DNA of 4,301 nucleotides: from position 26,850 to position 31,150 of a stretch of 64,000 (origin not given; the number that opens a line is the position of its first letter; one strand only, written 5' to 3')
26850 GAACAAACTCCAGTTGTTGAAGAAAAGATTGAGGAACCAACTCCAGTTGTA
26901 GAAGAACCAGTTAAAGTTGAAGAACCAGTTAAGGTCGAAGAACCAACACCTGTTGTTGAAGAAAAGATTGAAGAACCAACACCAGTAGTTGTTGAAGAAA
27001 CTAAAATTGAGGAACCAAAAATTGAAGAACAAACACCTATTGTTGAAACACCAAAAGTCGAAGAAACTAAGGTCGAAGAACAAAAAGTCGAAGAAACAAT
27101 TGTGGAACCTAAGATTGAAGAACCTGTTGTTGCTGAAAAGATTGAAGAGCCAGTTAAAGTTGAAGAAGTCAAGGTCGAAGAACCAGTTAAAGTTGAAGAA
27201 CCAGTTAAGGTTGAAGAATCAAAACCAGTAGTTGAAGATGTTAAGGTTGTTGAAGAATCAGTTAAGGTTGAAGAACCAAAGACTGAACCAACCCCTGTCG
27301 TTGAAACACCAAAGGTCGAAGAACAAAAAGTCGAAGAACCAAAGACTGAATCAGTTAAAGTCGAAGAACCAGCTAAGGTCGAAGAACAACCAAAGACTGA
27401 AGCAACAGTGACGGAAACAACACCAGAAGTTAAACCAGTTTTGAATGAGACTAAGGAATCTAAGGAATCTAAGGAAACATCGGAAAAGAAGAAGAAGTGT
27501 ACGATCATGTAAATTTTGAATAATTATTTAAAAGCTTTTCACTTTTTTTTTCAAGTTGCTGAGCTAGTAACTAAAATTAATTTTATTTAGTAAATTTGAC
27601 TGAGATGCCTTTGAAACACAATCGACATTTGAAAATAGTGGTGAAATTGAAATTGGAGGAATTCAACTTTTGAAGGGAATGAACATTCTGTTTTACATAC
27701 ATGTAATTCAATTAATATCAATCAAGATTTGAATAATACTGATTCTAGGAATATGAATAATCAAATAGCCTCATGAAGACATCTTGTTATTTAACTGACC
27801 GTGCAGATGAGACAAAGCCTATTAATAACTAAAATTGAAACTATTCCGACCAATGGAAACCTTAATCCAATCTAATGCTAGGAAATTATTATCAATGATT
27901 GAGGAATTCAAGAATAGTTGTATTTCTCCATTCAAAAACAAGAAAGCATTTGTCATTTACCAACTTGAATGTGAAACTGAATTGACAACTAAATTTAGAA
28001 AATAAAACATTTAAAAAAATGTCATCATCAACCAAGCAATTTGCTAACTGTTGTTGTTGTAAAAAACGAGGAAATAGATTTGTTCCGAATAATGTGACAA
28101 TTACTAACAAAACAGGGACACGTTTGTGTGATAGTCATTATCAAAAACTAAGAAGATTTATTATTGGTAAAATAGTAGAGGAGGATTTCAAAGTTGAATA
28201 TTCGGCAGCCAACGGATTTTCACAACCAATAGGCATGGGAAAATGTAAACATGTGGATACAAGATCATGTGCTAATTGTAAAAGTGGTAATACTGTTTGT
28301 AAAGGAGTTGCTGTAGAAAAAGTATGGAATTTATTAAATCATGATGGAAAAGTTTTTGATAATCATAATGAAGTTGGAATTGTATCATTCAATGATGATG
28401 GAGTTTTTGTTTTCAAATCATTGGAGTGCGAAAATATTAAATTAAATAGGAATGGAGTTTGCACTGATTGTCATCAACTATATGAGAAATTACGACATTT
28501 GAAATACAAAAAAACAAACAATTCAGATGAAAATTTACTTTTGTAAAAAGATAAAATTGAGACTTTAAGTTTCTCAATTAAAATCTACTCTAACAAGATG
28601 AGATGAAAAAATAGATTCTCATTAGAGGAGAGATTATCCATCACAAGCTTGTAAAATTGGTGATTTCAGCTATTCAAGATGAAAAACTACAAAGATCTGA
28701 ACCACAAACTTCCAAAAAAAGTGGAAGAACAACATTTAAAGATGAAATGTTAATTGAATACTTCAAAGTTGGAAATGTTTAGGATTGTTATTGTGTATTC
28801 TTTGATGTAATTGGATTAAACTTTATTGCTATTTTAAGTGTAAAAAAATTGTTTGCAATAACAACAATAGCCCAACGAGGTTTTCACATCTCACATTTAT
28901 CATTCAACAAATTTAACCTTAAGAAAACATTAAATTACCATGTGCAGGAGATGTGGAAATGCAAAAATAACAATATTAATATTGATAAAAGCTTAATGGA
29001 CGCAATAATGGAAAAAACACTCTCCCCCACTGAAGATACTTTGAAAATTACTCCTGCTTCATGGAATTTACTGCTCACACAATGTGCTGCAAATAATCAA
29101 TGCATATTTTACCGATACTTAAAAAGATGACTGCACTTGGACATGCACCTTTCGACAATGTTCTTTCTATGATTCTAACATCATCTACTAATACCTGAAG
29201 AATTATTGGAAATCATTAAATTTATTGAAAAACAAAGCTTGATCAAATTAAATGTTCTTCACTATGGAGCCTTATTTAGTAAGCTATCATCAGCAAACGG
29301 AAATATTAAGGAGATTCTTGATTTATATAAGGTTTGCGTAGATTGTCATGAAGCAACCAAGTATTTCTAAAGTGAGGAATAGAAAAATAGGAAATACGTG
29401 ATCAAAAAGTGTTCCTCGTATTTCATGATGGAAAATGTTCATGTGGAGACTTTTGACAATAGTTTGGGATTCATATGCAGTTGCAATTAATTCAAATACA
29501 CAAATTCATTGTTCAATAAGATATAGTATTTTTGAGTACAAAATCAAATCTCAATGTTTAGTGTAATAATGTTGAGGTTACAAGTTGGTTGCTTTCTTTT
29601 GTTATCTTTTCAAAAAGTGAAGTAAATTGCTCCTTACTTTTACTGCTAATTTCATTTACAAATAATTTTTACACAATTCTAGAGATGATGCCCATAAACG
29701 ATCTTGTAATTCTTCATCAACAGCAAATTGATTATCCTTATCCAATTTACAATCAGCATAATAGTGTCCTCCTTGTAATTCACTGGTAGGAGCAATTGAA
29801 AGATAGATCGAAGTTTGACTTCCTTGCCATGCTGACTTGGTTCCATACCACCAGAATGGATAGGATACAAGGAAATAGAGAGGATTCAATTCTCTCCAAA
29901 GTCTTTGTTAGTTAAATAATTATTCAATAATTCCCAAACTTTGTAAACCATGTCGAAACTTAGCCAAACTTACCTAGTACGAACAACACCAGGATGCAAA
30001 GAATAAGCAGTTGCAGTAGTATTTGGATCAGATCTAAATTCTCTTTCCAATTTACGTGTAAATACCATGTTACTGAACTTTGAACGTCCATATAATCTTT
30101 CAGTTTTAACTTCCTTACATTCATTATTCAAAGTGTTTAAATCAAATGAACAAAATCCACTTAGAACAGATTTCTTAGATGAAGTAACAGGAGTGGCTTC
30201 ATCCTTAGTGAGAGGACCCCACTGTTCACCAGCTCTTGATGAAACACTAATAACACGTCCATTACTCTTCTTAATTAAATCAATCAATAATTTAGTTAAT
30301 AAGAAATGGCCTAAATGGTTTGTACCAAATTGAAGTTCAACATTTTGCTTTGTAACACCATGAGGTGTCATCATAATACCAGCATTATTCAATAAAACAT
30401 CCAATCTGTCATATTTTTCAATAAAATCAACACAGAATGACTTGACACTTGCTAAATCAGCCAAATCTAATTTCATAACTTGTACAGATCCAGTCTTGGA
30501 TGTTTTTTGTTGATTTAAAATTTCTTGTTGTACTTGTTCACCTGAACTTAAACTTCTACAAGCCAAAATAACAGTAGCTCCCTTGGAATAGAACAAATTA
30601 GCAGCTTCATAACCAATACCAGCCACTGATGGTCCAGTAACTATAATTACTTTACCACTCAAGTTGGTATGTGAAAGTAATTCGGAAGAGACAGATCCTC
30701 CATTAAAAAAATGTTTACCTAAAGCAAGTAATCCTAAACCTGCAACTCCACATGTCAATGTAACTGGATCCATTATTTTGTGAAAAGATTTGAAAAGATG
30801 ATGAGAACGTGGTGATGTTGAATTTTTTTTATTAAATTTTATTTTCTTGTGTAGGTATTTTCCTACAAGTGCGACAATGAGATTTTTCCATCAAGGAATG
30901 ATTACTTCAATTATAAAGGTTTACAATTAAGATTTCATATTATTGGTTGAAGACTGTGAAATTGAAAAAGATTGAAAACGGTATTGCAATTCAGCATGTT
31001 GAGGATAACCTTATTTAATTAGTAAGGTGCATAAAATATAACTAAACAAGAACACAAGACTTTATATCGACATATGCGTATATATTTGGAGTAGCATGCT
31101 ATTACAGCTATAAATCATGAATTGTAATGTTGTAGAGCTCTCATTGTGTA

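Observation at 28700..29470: Decayed DYW-type PPR (RNA-editing deaminase) gene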

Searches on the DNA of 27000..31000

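Call 52: search_rna_families(source=window, start=27000, end=31000, threshold=evalue, max_evalue=0.1)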
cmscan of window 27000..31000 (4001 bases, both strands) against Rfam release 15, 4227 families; matches with E-value up to 0.1: 0.
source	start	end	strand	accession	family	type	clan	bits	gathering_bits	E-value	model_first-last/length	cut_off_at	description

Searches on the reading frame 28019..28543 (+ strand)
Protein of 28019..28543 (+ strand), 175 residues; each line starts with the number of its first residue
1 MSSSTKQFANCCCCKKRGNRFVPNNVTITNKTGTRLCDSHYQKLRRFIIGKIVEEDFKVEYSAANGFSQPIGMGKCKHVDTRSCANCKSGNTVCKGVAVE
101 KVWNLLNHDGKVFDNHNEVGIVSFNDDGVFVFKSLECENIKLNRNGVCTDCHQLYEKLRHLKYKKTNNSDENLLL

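Call 12: list_cluster_members(proteins=[window:28019-28543:+, window:26214-27509:+, window:4923-8042:-, window:32732-38167:+, window:10365-13886:-, window:14421-15932:+, window:39496-41106:-, window:50491-52131:+])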
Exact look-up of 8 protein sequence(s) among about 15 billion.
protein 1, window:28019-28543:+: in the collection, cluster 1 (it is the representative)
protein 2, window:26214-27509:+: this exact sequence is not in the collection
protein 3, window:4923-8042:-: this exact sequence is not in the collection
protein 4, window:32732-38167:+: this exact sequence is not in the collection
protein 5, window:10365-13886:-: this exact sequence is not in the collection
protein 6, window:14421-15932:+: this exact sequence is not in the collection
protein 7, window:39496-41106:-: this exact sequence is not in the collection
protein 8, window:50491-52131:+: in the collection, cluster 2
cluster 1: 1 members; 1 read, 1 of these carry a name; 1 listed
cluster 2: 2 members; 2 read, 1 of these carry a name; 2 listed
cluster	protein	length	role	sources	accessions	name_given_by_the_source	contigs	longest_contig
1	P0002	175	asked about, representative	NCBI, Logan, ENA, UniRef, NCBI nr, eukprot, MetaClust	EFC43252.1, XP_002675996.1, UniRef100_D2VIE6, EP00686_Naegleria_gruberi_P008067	predicted protein [Naegleria gruberi] | Predicted protein n=1 Tax=Naegleria gruberi TaxID=5762 RepID=D2VIE6_NAEGR | uncharacterized protein NAEGRDRAFT_68657 [Naegleria gruberi]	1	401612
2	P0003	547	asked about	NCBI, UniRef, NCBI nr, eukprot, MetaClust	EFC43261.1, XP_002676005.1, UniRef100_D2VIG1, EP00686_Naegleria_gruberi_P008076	predicted protein [Naegleria gruberi] | Predicted protein n=1 Tax=Naegleria gruberi TaxID=5762 RepID=D2VIG1_NAEGR | uncharacterized protein NAEGRDRAFT_58311 [Naegleria gruberi]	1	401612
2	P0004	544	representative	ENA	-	-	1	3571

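Call 24: search_protein_families(library=pfam, max_evalue=1, proteins=[window:28019-28543:+])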
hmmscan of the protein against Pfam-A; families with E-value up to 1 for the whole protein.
window:28019-28543:+ (175 aa): 1 family
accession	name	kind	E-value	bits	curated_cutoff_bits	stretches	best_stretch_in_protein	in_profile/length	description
PF18509.6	MCR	-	0.12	12.4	30.4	1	144-154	16-26/30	Magnetochrome domain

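Call 38: find_encoding_contigs(protein=window:28019-28543:+, flank=4000, max_places=6)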
Protein window:28019-28543:+ (175 aa): 2 contigs read that carry it; 2 places shown.
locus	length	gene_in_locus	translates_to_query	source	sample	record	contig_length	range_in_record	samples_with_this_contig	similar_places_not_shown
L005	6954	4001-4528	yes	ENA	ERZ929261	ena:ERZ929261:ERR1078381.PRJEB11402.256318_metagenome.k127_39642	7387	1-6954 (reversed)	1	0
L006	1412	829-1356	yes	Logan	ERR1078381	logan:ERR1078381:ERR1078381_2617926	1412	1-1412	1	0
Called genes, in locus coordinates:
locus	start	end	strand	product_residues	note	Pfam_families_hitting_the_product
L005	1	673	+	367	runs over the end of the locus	?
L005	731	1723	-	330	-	-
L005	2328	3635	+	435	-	-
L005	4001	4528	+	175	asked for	-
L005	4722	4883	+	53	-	-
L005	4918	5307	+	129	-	PF14432:DYW_deaminase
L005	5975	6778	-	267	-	PF00106:adh_short, PF13561:adh_short_C2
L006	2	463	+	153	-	?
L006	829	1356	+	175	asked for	-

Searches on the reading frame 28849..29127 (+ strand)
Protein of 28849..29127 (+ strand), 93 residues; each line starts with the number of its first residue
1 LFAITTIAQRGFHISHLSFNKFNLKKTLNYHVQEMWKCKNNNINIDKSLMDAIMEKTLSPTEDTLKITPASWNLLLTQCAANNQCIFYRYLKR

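Call 5: search_protein_families(library=pfam, max_evalue=10, proteins=[window:28849-29127:+])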
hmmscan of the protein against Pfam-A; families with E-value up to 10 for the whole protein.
seq(93 aa): 0 families

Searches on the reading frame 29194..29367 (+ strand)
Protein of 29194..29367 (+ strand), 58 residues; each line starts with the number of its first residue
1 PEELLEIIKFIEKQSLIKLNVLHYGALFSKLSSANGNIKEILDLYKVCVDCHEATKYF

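Call 5: search_protein_families(library=pfam, max_evalue=10, proteins=[window:29194-29367:+])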
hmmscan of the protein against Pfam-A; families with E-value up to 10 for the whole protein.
seq(58 aa): 1 family
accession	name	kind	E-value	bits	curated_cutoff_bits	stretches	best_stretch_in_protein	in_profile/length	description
PF14432.12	DYW_deaminase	-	0.022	15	24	1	21-57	26-62/93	DYW family of nucleic acid deaminases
